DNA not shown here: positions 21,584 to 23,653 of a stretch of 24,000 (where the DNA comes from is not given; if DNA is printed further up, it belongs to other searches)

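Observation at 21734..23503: AT-rich orphan GIY-YIG nuclease-domain protein with a ~375-aa unassignable C-terminal region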

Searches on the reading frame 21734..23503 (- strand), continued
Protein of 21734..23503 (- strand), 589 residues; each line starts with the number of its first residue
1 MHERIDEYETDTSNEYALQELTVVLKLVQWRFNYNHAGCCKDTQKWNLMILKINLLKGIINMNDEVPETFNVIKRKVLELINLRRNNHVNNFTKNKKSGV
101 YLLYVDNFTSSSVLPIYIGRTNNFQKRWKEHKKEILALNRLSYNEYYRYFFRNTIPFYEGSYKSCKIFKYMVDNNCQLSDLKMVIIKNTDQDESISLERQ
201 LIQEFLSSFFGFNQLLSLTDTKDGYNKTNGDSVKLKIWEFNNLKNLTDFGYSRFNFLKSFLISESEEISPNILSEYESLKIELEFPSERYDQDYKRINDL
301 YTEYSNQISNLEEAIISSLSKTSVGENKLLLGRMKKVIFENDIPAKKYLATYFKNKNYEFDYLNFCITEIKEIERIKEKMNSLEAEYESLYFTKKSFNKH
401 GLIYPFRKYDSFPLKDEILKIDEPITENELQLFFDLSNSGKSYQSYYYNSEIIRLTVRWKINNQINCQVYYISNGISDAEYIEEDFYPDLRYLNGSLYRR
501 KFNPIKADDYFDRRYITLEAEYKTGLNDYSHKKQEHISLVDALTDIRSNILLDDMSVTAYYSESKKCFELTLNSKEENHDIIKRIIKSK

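Call 30: fold_search(model_id=the predicted structure, library=pdb)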
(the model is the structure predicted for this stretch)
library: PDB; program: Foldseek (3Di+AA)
matches with E <= 10: 139; with E <= 0.001: 0
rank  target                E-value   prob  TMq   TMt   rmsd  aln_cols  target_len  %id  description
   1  3mx4_E                2.5e-02  0.97  0.14  0.31   7.3       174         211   16  DNA binding and cleavage by the GIY-YIG endonuclease R.Eco29KI inactive variant E142Q (released 2010-09-08)
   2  3mx4_D                9.5e-02  0.85  0.15  0.34   8.1       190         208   14  DNA binding and cleavage by the GIY-YIG endonuclease R.Eco29KI inactive variant E142Q (released 2010-09-08)
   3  5da9_A                1.1e-01  0.15  0.10  0.12  26.8       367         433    9  ATP-gamma-S bound Rad50 from Chaetomium thermophilum in complex with the Rad50-binding domain of Mre11 (released 2016-03-02)
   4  3nic_A                1.2e-01  0.77  0.15  0.33   8.5       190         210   14  DNA binding and cleavage by the GIY-YIG endonuclease R.Eco29kI inactive variant Y49F (released 2010-09-08)
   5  8h2f                  1.9e-01  0.93  0.15  0.39   5.1       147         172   10  Crystal structure of DnaQ domain in complex witn TMP of Streptococcus thermophilus strain DGCC 7710 (released 2023-09-13)
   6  8h18                  2.6e-01  0.92  0.15  0.40   4.5       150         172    9  Crystal structure of DnaQ domain of Streptococcus thermophilus strain DGCC 7710 (released 2023-09-13)
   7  6sx7                  6.2e-01  0.28  0.18  0.30  15.5       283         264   11  Crystal Structure of the Voltage-Gated Sodium Channel NavMs (F208L) (2.2 Angstrom resolution) (released 2021-02-03)
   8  7n8v_B                1.3e+00  0.12  0.11  0.23   8.6       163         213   11  Crystal structure of free ERI2 nuclease (released 2022-07-06)
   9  9k2v_a                1.3e+00  0.06  0.12  0.14  21.1       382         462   10  Cyanophage A4 pre-ejectosome (released 2025-04-09)
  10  4la5                  1.3e+00  0.03  0.10  0.13  20.3       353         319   10  Crystal structure of 2-methylisoborneol synthase from Streptomyces coelicolor A3(2) (released 2013-07-31)
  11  1w0h                  1.8e+00  0.20  0.14  0.32   8.2       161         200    9  Crystallographic structure of the nuclease domain of 3'hExo, a DEDDh family member, bound to rAMP (released 2004-09-30)
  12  7zdc_D                1.8e+00  0.02  0.10  0.09  29.8       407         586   10  IF(heme/confined) conformation of CydDC in ADP(CydD) bound state (Dataset-3) (released 2023-04-19)
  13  5afq_B                1.9e+00  0.02  0.09  0.10  19.9       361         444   11  Crystal structure of RPC62 - RPC32 beta (released 2015-10-07)
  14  9c7j_A                2.1e+00  0.02  0.08  0.13  22.2       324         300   10  Crystal structure of caryolan-1-ol synthase complexed with 2-fluorofarnesyl diphosphate (released 2024-11-06)
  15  2zw9_B                2.2e+00  0.03  0.05  0.04  16.0        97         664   12  Crystal structure of tRNA wybutosine synthesizing enzyme TYW4 (released 2009-06-02)
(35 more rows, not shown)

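Call 35: find_encoding_contigs(protein=P0001, flank=10000, max_places=3)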
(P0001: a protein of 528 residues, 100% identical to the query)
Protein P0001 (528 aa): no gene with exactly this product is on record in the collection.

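Call 36: find_related_loci(query=A1, collection=genome_contigs, flank=10000)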
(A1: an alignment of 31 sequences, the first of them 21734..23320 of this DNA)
Query A1 (528 aa) in genome_contigs; peptide patterns used: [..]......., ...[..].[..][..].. (x = any residue, [..] = any of these).
261 stretches matched a pattern; 27 encode a relative of the query (tblastn E <= 1e-3); 27 distinct loci.
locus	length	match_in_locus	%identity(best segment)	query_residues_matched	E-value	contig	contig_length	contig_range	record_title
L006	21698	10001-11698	29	3-528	5e-53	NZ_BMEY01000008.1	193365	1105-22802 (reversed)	Ornithinibacillus halotolerans strain CGMCC 1.12408 sequence08, whole genome shotgun sequence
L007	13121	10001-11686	29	1-525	2e-52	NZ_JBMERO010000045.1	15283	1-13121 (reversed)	Bacillus sp. DJP31 45, whole genome shotgun sequence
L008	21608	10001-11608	30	12-508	5e-52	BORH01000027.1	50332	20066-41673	Heyndrickxia sporothermodurans J6TS2 DNA, sequence027, whole genome shotgun sequence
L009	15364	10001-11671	29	12-528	9e-52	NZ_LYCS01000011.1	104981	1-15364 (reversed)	Oceanobacillus sp. Castelsardo contig_11, whole genome shotgun sequence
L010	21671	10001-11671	29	7-527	1e-51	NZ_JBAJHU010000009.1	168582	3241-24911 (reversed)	Mangrovibacillus sp. Mu-81 Seq9, whole genome shotgun sequence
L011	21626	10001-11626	29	12-508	1e-49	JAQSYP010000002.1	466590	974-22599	MAG: Bacillales bacterium isolate L_E1_T20_B_bin.23 scaffold_67, whole genome shotgun sequence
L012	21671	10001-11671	30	7-527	7e-49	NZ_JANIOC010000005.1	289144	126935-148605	Rossellomorea sp. SC111 NODE_5_length_289144_cov_113.746976, whole genome shotgun sequence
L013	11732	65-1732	30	5-525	5e-48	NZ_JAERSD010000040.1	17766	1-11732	Bacillus sp. REN3 NODE_40_length_17766_cov_118.461417, whole genome shotgun sequence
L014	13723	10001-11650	28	12-526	6e-48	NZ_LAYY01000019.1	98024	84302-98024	Mesobacillus campisalis strain SA2-6 scf7180000001097, whole genome shotgun sequence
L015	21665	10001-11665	28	12-525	2e-47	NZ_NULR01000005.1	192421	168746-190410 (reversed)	Bacillus cereus strain AFS041003 AFS041003_64_F12_Contig5_140404, whole genome shotgun sequence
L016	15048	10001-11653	29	12-527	4e-46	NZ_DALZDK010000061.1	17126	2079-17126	MAG: Niallia sp. isolate CTOTU46962 NODE_229_length_17126_cov_4.083123, whole genome shotgun sequence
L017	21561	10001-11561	38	7-478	7e-42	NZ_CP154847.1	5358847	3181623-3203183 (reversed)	Bacillus sp. 1P10SD chromosome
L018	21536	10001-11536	31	9-506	3e-41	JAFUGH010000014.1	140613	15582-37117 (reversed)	MAG: Clostridia bacterium isolate RGIG4468 Roe_deer_Omasum-5__c1591, whole genome shotgun sequence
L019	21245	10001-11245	36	10-513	7e-41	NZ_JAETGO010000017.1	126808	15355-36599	Sporosalibacterium faouarense strain SOL3f37 234, whole genome shotgun sequence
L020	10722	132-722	41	9-196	2e-39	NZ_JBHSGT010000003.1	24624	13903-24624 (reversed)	Enterococcus eurekensis strain CCUG 61259 platanus_K_17_124_3, whole genome shotgun sequence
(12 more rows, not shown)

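Call 51: find_encoding_contigs(protein=P0009, flank=10000, max_places=4)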
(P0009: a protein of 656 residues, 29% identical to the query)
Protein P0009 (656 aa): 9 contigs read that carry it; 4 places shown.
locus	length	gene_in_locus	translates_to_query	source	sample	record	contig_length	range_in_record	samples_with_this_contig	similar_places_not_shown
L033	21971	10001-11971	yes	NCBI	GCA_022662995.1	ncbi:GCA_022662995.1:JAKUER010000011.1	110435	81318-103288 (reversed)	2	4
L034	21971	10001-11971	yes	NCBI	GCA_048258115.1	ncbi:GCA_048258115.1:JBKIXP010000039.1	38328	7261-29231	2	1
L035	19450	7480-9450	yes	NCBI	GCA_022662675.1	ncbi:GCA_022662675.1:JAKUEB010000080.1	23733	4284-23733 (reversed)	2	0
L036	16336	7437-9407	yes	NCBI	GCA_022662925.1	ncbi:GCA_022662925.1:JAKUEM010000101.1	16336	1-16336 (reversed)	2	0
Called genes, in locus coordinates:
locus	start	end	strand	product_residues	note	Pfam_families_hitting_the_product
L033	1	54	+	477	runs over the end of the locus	PF00437:T2SSE, PF04851:ResIII (weak)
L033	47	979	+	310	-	-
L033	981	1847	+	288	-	-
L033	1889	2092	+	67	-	-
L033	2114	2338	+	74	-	-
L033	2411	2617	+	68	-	-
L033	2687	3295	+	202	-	PF13731:WxL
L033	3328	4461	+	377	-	PF06030:WxLIP_PGBD, PF11797:WxLIP_HBD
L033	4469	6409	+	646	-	PF13731:WxL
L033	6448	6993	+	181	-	-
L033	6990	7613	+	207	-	-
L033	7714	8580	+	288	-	PF20310:HTH_Tnp_2, PF13276:HTH_21 (weak)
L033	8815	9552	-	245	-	-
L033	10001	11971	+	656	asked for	-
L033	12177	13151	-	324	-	PF07751:Abi_2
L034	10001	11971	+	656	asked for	-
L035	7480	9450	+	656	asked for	-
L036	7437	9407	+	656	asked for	-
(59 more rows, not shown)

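Call 52: find_encoding_contigs(protein=P0023, flank=10000, max_places=2)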
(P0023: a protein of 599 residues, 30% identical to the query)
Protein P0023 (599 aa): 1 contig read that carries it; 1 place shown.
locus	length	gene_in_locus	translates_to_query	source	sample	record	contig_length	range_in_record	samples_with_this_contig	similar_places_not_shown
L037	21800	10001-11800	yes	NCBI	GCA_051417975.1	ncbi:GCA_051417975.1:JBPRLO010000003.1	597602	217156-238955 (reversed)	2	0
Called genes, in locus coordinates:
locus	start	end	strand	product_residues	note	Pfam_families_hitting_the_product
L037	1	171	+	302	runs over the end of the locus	PF13102:Phage_int_SAM_5 (weak), PF00589:Phage_integrase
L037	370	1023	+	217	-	PF01381:HTH_3 (weak), PF13443:HTH_26 (weak)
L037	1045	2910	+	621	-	-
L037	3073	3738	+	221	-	-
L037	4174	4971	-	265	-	PF10137:CAP12-PCTIR_TIR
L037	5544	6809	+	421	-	PF01381:HTH_3, PF15943:YdaS_toxin (faint)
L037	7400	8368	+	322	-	PF01844:HNH (weak)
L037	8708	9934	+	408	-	-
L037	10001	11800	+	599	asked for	-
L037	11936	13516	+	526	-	PF01878:EVE, PF01844:HNH (weak)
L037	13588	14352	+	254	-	-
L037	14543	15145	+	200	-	PF00239:Resolvase, PF02796:HTH_7 (weak)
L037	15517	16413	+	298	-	PF08674:AChE_tetra (faint), PF20121:DUF6511 (faint)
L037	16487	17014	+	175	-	-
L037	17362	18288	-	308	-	-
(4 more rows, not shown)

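Call 53: find_encoding_contigs(protein=P0021, flank=10000, max_places=2)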
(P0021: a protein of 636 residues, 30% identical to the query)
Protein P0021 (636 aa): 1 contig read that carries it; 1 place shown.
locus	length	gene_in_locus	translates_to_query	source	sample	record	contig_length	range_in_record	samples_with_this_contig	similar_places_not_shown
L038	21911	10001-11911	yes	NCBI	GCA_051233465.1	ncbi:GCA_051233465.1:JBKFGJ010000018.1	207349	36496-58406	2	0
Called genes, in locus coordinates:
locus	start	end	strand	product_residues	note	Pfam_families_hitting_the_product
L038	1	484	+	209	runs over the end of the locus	PF01381:HTH_3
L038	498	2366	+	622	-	-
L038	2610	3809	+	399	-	PF01541:GIY-YIG (weak), PF22083:I-HmuI_NUMOD-like (faint), PF07460:NUMOD3, PF07453:NUMOD1 (faint)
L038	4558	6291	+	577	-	PF13518:HTH_28 (faint), PF19610:DUF6115 (faint), PF04545:Sigma70_r4 (faint), PF08281:Sigma70_r4_2 (faint), PF13412:HTH_24 (faint), PF04967:HTH_10 (faint), PF13384:HTH_23 (faint), PF00196:GerE (weak), +1 more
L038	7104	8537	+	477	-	PF05265:DUF723 (faint), PF14311:DUF4379 (faint)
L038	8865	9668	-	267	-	PF01939:NucS_C (weak)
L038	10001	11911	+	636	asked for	-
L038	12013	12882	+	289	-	-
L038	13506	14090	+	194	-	PF00239:Resolvase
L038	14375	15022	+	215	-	PF18160:SLATT_5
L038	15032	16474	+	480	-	PF00078:RVT_1 (weak)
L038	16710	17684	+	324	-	PF01844:HNH (faint), PF13395:HNH_4, PF14279:HNH_5 (faint)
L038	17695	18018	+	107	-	-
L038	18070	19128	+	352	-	PF01844:HNH, PF14279:HNH_5 (weak)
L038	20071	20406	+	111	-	-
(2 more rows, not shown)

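Call 59: search_protein_families(library=padloc, alignment_id=A1, max_evalue=0.01)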
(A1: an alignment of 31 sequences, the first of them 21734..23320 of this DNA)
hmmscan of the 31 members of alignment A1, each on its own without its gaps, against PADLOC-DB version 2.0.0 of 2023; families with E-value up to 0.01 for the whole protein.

A. member 1, window:21734-23320:- (528 aa): 2 families
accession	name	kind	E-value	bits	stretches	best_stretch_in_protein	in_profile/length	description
PDLC04925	PDC-S14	-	2.5e-05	21.4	1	27-73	53-98/301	-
PDLC04923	PDC-S14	-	4.6e-05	20.6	1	32-72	66-106/320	-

B. families by the number of members that match (of 31 scanned): 5 families
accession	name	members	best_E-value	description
PDLC04923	PDC-S14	26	5.1e-06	-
PDLC04925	PDC-S14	18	6.4e-06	-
PDLC03975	UzuA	7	3.4e-08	-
PDLC02756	PbeC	1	0.0047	PbeC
PDLC03701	HEase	1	0.006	homing endonuclease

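Call 61: search_protein_families(library=padloc, proteins=[P0002, P0003, P0006, P0009, P0010, P0022, P0024, P0026, P0034, P0004], max_evalue=0.01)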
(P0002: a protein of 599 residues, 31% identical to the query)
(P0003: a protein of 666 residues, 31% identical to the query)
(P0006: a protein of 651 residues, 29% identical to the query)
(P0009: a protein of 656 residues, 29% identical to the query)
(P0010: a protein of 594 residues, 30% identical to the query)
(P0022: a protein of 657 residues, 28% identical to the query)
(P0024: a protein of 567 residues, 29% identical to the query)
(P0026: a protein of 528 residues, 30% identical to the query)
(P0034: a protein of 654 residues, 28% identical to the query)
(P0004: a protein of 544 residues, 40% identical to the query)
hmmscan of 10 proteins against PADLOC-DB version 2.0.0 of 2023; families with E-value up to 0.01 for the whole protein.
P0002 (599 aa): 2 families
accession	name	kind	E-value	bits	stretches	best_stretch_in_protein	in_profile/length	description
PDLC04925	PDC-S14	-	0.00026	18.1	1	39-79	59-98/301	-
PDLC04923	PDC-S14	-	0.0088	13.1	0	41-78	69-106/320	-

P0003 (666 aa): 1 family
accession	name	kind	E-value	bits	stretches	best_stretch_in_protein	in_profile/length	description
PDLC04923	PDC-S14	-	0.0033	14.5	1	25-71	60-106/320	-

P0006 (651 aa): 2 families
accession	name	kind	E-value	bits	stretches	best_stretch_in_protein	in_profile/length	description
PDLC03975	UzuA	-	4.9e-06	24.4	1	19-86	138-202/277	-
PDLC04923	PDC-S14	-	0.0028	14.8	1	30-77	65-107/320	-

P0009 (656 aa): 1 family
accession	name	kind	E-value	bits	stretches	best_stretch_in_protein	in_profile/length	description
PDLC04925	PDC-S14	-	0.0012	15.9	1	25-71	52-97/301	-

P0010 (594 aa): 0 families

P0022 (657 aa): 2 families
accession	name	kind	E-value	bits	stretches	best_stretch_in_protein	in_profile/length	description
PDLC04925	PDC-S14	-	0.00024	18.2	1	23-72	50-98/301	-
PDLC04923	PDC-S14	-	0.0011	16.1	1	28-71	63-106/320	-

P0024 (567 aa): 2 families
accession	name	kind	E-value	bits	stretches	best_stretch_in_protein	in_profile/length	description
PDLC04925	PDC-S14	-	1.7e-05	22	1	13-66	46-98/301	-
PDLC04923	PDC-S14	-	0.0012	15.9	1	15-65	56-106/320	-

P0026 (528 aa): 2 families
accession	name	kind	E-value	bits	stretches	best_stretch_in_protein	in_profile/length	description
PDLC04923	PDC-S14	-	5.1e-06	23.8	1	21-84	61-116/320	-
PDLC04925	PDC-S14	-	6.4e-06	23.4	1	21-89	53-112/301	-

P0034 (654 aa): 2 families
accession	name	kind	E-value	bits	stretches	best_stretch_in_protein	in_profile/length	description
PDLC04925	PDC-S14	-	0.0013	15.7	1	20-64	54-97/301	-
PDLC04923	PDC-S14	-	0.0028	14.7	0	20-64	62-106/320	-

P0004 (544 aa): 2 families
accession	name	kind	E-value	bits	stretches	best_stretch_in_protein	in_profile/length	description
PDLC04925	PDC-S14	-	9.4e-05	19.5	1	19-67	51-98/301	-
PDLC04923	PDC-S14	-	0.0073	13.4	0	29-66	69-106/320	-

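Call 62: search_dna_similar(query=window:21734-23320:-, collection=phages, mode=protein, max_evalue=0.001, max_rows=20)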
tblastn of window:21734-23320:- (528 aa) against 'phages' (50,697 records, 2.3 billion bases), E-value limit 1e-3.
No match.

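Call 63: search_dna_similar(query=window:21734-23320:-, collection=plasmids, mode=protein, max_evalue=0.001, max_rows=20)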
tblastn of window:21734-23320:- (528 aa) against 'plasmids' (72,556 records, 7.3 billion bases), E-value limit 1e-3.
No match.

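Call 64: find_related_loci(query=A1, collection=viral_contigs, flank=10000)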
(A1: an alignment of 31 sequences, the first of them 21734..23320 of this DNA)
Query A1 (528 aa) in viral_contigs; peptide patterns used: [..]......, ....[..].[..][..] (x = any residue, [..] = any of these).
144 stretches matched a pattern; 7 encode a relative of the query (tblastn E <= 1e-3); 7 distinct loci.
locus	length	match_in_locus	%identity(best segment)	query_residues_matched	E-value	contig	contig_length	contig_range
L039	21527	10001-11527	29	12-524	1e-46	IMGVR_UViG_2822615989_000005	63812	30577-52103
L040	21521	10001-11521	30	12-524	1e-44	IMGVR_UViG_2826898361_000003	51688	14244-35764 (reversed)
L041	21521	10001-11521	30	12-524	1e-44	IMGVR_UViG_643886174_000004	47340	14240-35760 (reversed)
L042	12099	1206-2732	27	5-509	6e-38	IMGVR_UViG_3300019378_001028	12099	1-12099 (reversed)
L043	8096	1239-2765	27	5-509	5e-38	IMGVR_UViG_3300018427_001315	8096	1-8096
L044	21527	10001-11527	27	5-509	6e-38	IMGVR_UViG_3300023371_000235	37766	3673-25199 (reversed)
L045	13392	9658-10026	49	36-158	8e-31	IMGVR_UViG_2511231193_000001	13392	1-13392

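Call 65: search_dna_similar(query=P0009, collection=phages, mode=protein, max_evalue=0.001, max_rows=20)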
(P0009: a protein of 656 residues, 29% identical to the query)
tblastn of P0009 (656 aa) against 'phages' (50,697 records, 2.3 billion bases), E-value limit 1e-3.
Records with a match: 3; places in all: 3; records where one place covers at least 80% of the query: 0.
Best place of each record, by identity: <60% 3.
By first word of the organism name: Staphylococcus 3.
By host as written in the record: Staphylococcus xylosus 1; Staphylococcus aureus 1; Staphylococcus pseudintermedius 1.
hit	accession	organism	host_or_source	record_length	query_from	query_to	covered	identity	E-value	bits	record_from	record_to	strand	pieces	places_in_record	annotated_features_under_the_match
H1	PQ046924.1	Staphylococcus phage OPT-SC01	Staphylococcus xylosus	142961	593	653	9%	46.8%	3e-5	54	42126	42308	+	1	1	hypothetical protein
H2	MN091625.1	Staphylococcus phage PALS_1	Staphylococcus aureus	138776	593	653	9%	46.8%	3e-5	54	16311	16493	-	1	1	hypothetical protein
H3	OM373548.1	Staphylococcus phage vB_SpsM-DH2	Staphylococcus pseudintermedius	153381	593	653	9%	46.8%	4e-5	53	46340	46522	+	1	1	record has no annotation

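Call 66: search_dna_similar(query=P0009, collection=plasmids, mode=protein, max_evalue=0.001, max_rows=20)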
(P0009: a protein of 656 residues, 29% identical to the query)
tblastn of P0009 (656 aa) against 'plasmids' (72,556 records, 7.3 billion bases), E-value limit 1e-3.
No match.
